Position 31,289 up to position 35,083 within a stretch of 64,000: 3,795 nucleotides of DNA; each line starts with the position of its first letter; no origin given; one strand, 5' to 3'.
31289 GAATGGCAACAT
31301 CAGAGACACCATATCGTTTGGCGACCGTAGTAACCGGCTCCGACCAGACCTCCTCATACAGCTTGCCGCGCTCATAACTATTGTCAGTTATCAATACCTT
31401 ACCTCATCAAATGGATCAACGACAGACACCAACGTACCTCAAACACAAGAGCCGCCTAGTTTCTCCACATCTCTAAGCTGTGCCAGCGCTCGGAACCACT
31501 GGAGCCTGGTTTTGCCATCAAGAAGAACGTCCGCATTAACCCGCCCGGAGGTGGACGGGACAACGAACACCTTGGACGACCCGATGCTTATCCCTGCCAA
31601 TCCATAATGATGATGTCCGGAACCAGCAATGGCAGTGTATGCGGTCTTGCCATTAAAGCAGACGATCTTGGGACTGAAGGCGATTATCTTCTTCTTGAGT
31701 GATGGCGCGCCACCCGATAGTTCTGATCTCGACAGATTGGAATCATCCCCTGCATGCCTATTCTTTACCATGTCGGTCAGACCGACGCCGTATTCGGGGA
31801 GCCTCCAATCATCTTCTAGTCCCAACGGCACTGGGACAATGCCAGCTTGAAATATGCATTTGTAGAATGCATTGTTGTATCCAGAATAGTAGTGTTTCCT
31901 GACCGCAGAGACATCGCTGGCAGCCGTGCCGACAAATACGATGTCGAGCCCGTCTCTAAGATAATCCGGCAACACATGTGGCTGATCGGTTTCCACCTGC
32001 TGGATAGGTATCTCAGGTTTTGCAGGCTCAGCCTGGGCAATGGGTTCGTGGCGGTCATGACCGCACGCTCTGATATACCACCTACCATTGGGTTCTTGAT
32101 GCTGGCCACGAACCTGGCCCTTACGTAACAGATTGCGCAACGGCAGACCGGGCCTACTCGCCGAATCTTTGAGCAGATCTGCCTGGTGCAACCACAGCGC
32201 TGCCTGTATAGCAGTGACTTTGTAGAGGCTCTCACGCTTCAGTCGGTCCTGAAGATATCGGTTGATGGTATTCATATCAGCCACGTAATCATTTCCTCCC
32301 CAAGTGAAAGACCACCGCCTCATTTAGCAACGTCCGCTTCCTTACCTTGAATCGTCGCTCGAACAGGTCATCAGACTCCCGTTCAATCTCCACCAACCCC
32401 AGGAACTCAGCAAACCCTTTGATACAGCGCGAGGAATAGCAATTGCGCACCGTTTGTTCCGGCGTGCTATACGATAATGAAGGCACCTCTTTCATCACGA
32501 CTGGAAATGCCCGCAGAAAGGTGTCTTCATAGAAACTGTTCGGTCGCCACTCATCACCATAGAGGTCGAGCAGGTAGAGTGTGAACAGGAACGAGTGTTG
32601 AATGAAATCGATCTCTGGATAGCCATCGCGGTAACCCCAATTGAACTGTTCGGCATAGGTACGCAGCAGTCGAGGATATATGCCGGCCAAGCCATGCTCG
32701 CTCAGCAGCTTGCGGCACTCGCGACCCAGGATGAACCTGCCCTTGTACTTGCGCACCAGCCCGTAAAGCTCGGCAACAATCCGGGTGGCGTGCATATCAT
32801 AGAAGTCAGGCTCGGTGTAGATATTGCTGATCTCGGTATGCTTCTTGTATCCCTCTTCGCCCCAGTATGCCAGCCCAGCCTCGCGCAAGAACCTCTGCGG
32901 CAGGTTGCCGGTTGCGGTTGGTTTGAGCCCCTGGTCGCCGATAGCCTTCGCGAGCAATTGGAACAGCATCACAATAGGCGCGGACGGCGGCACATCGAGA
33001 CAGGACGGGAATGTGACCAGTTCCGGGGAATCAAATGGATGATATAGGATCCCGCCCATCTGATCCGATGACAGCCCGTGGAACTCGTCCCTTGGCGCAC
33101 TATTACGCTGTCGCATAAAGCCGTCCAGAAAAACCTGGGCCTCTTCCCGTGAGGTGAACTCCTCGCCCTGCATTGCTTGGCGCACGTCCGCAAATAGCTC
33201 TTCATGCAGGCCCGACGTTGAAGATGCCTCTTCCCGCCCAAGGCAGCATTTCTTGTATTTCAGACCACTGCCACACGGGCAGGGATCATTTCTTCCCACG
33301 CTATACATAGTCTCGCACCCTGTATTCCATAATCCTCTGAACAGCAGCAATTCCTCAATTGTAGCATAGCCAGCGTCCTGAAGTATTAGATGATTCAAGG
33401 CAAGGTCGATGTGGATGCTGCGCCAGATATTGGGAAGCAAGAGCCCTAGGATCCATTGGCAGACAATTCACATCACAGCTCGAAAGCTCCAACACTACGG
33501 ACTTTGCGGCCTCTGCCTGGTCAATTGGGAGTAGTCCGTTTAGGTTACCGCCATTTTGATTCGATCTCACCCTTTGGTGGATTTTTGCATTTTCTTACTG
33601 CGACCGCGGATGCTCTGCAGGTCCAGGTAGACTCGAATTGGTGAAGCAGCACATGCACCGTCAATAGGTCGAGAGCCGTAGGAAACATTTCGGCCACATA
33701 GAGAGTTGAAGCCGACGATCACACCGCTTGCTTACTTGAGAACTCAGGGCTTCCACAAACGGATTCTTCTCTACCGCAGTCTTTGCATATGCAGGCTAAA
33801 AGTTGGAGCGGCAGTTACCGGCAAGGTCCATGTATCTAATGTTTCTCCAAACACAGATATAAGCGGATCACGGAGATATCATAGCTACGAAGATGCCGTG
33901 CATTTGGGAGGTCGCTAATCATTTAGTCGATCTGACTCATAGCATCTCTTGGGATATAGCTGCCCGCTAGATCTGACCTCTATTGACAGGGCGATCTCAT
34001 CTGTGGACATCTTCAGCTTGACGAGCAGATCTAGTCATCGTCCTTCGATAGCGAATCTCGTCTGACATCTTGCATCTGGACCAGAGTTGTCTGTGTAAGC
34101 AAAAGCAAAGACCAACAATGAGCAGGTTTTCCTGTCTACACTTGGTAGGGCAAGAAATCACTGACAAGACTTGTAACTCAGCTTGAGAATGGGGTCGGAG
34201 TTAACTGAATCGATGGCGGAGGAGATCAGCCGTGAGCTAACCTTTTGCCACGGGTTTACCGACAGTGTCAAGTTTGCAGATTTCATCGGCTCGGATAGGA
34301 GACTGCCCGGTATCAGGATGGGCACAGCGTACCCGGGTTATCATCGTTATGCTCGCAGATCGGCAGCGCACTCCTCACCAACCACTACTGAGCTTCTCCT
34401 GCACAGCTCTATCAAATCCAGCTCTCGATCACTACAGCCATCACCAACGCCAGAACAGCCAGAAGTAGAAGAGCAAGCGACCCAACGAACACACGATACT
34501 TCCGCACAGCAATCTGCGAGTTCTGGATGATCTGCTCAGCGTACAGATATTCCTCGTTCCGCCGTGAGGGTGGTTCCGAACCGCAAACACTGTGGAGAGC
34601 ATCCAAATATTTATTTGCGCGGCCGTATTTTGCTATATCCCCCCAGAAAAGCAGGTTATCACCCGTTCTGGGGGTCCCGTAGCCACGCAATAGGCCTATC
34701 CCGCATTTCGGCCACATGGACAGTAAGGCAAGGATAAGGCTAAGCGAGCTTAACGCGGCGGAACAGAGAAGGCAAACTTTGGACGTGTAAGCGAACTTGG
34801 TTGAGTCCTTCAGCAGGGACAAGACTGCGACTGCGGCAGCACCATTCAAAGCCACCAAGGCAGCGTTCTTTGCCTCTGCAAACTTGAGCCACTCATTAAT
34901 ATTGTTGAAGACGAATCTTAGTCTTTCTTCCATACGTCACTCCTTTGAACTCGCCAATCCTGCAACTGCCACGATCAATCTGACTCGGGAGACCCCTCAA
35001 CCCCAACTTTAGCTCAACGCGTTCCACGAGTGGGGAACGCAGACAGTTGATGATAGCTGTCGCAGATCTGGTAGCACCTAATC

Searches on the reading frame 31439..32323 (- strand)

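Call 61: search_protein_families(library=pfam, proteins=[window:31439-32323:-], max_evalue=0.001)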
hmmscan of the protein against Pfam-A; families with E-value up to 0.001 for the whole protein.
window:31439-32323:- (294 aa): 1 family
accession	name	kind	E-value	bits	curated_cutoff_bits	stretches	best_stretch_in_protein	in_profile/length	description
PF03167.25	UDG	-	4.5e-14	53.2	24.3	1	119-265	1-125/141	Uracil DNA glycosylase superfamily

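Call 62: search_protein_families(library=padloc, proteins=[window:31439-32323:-], max_evalue=0.00001)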
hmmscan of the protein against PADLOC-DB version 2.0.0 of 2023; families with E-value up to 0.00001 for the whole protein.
window:31439-32323:- (294 aa): 0 families

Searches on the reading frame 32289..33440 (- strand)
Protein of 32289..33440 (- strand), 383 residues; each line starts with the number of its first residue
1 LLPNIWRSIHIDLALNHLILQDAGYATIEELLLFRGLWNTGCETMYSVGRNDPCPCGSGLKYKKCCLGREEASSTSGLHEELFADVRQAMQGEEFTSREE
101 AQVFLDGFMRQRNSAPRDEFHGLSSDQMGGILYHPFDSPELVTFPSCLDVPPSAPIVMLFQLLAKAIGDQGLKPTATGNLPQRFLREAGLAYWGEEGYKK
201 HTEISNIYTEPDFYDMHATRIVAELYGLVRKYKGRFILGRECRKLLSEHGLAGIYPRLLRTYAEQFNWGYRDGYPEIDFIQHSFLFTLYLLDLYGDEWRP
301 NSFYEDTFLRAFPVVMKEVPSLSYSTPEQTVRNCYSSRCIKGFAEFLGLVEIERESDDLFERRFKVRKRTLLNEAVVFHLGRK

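Call 3: search_protein_families(library=pfam, proteins=[window:32289-33440:-], max_evalue=0.01)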
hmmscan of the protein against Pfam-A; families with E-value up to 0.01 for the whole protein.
window:32289-33440:- (383 aa): 1 family
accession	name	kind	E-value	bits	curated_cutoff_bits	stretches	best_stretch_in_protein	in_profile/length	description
PF02810.21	SEC-C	-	5e-10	39.5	20.4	1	50-67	1-18/19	SEC-C motif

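Call 4: search_protein_families(library=padloc, proteins=[window:32289-33440:-], max_evalue=0.01)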
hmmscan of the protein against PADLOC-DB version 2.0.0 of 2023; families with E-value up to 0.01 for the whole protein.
window:32289-33440:- (383 aa): 4 families
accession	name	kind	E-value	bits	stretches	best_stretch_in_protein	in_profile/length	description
PDLC04917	PDC-S12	-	7.1e-07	27.3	1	46-67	196-217/218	-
PDLC00833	E1-E2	-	2.6e-05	21.8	1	47-69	171-193/222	E1-E2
PDLC00872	E2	-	0.00029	18.4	1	48-70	168-190/216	E2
PDLC00865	E2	-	0.0009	16.7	1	48-84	170-205/219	E2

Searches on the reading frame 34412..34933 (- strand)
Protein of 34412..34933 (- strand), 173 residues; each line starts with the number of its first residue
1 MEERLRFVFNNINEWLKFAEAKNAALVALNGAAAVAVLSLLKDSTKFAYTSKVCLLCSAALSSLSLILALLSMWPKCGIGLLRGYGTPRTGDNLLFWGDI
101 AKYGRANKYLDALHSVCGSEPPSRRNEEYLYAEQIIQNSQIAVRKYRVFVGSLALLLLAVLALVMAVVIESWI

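Call 3: search_protein_families(library=pfam, proteins=[window:34412-34933:-], max_evalue=0.01)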
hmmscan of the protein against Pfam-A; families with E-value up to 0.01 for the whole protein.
window:34412-34933:- (173 aa): 1 family
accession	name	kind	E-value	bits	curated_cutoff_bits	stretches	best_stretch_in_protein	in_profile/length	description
PF18967.5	PycTM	-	1.2e-10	42.2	27.2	1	52-158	10-106/107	Pycsar effector protein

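Call 4: search_protein_families(library=padloc, proteins=[window:34412-34933:-], max_evalue=0.01)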
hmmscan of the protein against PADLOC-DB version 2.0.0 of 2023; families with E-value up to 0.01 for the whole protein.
window:34412-34933:- (173 aa): 10 families
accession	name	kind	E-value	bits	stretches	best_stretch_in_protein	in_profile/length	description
PDLC00691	Effector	-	8.7e-37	124.7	1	1-168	3-167/176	2TM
PDLC00668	Effector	-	5.3e-33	112.4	1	2-170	11-177/184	2TM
PDLC02364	PycTM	-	5.1e-26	90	1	3-169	7-152/160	-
PDLC02365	PycTM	-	9.3e-21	72.9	1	1-166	1-158/165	-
PDLC02363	PycTM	-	9.6e-21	72.3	1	8-169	12-152/154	-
PDLC00698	Effector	-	1.8e-10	39.1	2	4-75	9-80/198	2TM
PDLC00711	Effector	-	8.5e-10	37.1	1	8-169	14-160/164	2TM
PDLC00678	Effector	-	1.5e-06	26.4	1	21-169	30-176/184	2TM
PDLC02362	PycTM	-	0.00082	18.2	1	133-167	33-67/74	-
PDLC00692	Effector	-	0.0052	14.7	1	64-169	62-154/167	2TM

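Call 6: search_protein_families(library=ncbifam, proteins=[window:34412-34933:-], max_evalue=0.1)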
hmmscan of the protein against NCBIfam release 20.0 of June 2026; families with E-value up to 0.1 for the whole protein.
window:34412-34933:- (173 aa): 0 families
